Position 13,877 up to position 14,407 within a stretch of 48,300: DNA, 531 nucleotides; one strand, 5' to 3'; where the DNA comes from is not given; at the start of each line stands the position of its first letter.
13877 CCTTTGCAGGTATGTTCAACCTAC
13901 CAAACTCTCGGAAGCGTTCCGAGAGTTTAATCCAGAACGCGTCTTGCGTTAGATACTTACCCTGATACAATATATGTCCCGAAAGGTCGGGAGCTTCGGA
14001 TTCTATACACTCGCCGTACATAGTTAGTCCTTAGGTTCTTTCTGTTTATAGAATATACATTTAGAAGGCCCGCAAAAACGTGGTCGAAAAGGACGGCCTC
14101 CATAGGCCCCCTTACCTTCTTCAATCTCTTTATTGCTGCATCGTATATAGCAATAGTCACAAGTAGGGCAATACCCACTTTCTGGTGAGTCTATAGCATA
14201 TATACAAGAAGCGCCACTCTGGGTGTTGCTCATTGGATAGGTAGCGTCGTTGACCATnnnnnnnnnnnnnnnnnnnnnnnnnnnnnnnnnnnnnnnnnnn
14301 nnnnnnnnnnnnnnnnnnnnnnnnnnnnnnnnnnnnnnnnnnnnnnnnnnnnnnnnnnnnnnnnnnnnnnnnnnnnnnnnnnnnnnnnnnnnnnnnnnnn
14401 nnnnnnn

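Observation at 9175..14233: Lineage-specific expansion of a small four-Cys (CxxC ... C ... C) protein family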

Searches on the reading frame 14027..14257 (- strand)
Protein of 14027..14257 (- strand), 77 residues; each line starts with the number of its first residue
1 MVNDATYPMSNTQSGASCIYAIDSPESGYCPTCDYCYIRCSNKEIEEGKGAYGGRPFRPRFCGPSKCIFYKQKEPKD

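Call 5: search_protein_families(library=pfam, max_evalue=1, proteins=[window:14027-14257:-])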
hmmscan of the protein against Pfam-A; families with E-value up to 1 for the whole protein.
window:14027-14257:- (77 aa): 0 families

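Call 6: search_protein_families(library=phrogs, max_evalue=1, proteins=[window:14027-14257:-])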
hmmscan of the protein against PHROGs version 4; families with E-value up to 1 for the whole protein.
window:14027-14257:- (77 aa): 0 families

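Call 76: find_homologous_proteins(query=window:14027-14233:-, max_evalue=10)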
Query window:14027-14233:- (69 aa): 1 proteins with E <= 10 among 1 candidates.
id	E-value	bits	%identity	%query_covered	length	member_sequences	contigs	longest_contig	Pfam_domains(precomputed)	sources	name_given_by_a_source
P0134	8.0e-42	158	100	100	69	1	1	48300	-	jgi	-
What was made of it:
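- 14024..14233 (-): o7, 69 aa, 7 Cys. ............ (ferredoxin-type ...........) ... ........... Doubtful member. ORFan (call 76).
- Tried and rejected: o7 alone is an ORFan (call 76).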
